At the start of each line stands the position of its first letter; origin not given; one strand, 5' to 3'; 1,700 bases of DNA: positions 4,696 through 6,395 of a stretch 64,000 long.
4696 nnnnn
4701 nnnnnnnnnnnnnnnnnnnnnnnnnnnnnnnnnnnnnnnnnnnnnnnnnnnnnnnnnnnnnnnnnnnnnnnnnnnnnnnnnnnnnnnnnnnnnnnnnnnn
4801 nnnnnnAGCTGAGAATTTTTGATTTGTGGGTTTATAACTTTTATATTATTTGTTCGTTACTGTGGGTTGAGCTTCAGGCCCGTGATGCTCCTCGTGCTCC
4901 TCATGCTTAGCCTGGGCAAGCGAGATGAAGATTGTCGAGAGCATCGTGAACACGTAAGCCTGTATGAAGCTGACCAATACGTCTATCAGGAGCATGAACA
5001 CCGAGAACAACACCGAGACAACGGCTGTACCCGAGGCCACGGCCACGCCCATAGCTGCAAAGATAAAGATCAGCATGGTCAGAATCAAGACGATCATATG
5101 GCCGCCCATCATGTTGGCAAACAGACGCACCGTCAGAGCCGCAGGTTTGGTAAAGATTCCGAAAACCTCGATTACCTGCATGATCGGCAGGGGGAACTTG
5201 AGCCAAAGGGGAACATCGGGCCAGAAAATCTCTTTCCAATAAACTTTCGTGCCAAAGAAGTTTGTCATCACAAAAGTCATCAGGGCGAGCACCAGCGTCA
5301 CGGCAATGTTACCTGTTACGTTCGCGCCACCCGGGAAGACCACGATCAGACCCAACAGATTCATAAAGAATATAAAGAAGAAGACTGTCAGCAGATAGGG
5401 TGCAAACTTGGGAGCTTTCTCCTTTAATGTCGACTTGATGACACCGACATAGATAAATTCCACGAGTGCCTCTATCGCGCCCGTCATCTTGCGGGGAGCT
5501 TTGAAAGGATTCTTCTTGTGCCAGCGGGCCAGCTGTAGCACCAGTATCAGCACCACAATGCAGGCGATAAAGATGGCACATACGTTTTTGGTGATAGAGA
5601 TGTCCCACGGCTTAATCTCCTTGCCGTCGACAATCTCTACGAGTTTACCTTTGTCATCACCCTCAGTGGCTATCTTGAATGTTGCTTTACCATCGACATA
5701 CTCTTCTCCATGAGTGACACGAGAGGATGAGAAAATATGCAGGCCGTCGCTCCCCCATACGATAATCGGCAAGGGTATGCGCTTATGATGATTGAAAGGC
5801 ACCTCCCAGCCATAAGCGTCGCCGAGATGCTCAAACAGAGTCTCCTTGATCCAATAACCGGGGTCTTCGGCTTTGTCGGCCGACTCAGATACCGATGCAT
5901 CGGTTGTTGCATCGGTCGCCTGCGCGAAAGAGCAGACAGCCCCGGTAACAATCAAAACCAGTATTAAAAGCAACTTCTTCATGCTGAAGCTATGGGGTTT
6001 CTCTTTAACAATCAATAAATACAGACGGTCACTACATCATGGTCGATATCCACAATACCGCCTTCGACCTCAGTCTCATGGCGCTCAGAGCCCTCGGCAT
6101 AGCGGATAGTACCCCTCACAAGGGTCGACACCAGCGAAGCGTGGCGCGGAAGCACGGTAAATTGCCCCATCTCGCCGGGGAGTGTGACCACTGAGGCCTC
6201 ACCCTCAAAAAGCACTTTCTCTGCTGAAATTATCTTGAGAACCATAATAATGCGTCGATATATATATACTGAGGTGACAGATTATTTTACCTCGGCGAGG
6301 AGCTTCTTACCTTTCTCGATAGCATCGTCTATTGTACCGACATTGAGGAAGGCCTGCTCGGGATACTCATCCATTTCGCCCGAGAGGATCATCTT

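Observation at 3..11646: Complete ATP synthase operon nested inside the complex I (nuo) operon, between nuoH and nuoI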

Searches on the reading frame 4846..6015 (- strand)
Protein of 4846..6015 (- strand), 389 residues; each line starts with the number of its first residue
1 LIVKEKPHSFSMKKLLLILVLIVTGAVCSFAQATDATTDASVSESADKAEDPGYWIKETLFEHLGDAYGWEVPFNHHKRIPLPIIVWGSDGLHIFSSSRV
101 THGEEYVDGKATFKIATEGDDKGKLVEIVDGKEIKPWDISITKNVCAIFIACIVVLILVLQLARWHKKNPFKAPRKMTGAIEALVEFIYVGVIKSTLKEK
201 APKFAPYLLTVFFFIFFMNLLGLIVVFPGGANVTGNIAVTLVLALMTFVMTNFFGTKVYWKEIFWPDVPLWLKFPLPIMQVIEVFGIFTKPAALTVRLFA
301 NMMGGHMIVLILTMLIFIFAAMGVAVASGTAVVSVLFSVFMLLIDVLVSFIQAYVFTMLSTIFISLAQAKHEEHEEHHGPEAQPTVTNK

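Call 3: search_protein_families(library=pfam, proteins=[window:4846-6015:-])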
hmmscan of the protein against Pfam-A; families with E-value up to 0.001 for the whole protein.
window:4846-6015:- (389 aa): 1 family
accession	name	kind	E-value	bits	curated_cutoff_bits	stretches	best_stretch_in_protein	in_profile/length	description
PF00119.25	ATP-synt_A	-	1.5e-55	188.9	33.9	1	148-365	4-217/217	ATP synthase A chain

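Call 6: search_protein_families(library=ncbifam, proteins=[window:4846-6015:-])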
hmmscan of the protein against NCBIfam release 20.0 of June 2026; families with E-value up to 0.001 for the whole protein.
window:4846-6015:- (389 aa): 14 families
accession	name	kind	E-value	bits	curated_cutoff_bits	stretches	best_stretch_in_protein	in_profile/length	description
NF009953.0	PRK13419.1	equivalog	4e-60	203.9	460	1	133-380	101-341/346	F0F1 ATP synthase subunit A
NF004482.0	PRK05815.2-4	equivalog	1.9e-39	135.9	225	1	125-369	13-249/252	F0F1 ATP synthase subunit A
TIGR01131.1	ATP_synt_6_or_A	equivalog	1.1e-35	123.6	102.6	1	140-365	14-224/227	F0F1 ATP synthase subunit A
NF009952.0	PRK13417.1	equivalog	1.6e-32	113.3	531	2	230-371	215-352/352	F0F1 ATP synthase subunit A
NF004485.0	PRK05815.3-3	equivalog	6.6e-28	97.9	249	1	133-377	12-261/281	F0F1 ATP synthase subunit A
NF004481.0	PRK05815.2-3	equivalog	2.8e-25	89.3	227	1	142-374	21-224/225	F0F1 ATP synthase subunit A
NF004479.0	PRK05815.1-4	equivalog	2.5e-24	85.9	268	1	144-365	16-231/238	F0F1 ATP synthase subunit A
NF004487.0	PRK05815.3-5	equivalog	2.3e-21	76.3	224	1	145-375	27-244/269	F0F1 ATP synthase subunit A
NF004486.0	PRK05815.3-4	equivalog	2.5e-21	76.4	272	1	138-367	22-222/224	F0F1 ATP synthase subunit A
NF004477.0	PRK05815.1-1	equivalog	3.3e-18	66.1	280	1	143-371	39-268/268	F0F1 ATP synthase subunit A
NF009954.0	PRK13420.1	equivalog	4.1e-17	62.7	272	1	150-377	25-226/229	F0F1 ATP synthase subunit A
TIGR03306.1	altF1_A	exception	2.5e-16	59.9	302.1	1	136-367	8-215/217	alternate F1F0 ATPase, F0 subunit A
NF004484.0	PRK05815.3-2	equivalog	3.2e-16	59.8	234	1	133-366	11-222/226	F0F1 ATP synthase subunit A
NF009955.0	PRK13421.1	equivalog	4.1e-15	55.9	302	1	141-378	19-227/231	F0F1 ATP synthase subunit A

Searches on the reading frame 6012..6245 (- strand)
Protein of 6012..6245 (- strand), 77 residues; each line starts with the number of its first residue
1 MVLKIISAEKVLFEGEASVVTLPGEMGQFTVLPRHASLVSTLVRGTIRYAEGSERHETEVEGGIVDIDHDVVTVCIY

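Call 3: search_protein_families(library=pfam, proteins=[window:6012-6245:-])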
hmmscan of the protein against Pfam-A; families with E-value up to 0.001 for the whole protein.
window:6012-6245:- (77 aa): 1 family
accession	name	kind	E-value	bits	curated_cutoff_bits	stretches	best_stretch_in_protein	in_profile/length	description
PF02823.21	ATP-synt_DE_N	-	1.8e-19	69.9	27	1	2-75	2-76/80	ATP synthase, Delta/Epsilon chain, beta-sandwich domain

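Call 6: search_protein_families(library=ncbifam, proteins=[window:6012-6245:-])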
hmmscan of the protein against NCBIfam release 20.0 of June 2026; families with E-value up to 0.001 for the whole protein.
window:6012-6245:- (77 aa): 19 families
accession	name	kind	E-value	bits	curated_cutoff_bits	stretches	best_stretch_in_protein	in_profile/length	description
TIGR01216.1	ATP_synt_epsi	equivalog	1.2e-16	60.9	67.25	1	3-74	4-76/130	ATP synthase F1 subunit epsilon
NF009979.0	PRK13444.1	equivalog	4e-16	59.5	163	1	3-74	8-79/127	F0F1 ATP synthase subunit epsilon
NF001847.0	PRK00571.1-4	equivalog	1.7e-15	56.9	135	1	3-74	6-78/139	F0F1 ATP synthase subunit epsilon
NF009980.0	PRK13446.1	equivalog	7.5e-14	51.8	129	1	2-74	6-78/136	F0F1 ATP synthase subunit epsilon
NF011323.0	PRK14736.1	subfamily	1.8e-13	50.6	145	1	3-74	6-78/133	F0F1 ATP synthase subunit epsilon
NF009977.0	PRK13442.1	equivalog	2.6e-12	46.8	80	1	3-75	8-81/102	F0F1 ATP synthase subunit epsilon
NF009983.0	PRK13449.1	equivalog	2.2e-11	44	106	1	4-74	7-79/88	ATP synthase F1 subunit epsilon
NF001851.0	PRK00571.2-4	equivalog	1.4e-10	41.3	131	1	4-74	8-79/135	F0F1 ATP synthase subunit epsilon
NF009982.0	PRK13448.1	equivalog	4.1e-10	39.9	146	1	3-74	6-77/135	F0F1 ATP synthase subunit epsilon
NF001846.0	PRK00571.1-3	equivalog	1.7e-09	38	132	1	2-74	5-78/137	F0F1 ATP synthase subunit epsilon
NF002403.0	PRK01474.1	equivalog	1.6e-08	35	131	1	2-49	6-54/112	F0F1 ATP synthase subunit epsilon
NF011322.0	PRK14735.1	equivalog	2.8e-08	33.7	202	1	3-74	5-76/139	F0F1 ATP synthase subunit epsilon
NF009984.0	PRK13450.1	equivalog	1.7e-07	31.3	164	1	3-76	7-81/133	F0F1 ATP synthase subunit epsilon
NF009978.0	PRK13443.1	equivalog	2.4e-07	31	148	1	3-74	7-78/136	F0F1 ATP synthase subunit epsilon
NF009986.0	PRK13452.1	equivalog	8.6e-07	29.1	207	1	4-75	9-80/145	F0F1 ATP synthase subunit epsilon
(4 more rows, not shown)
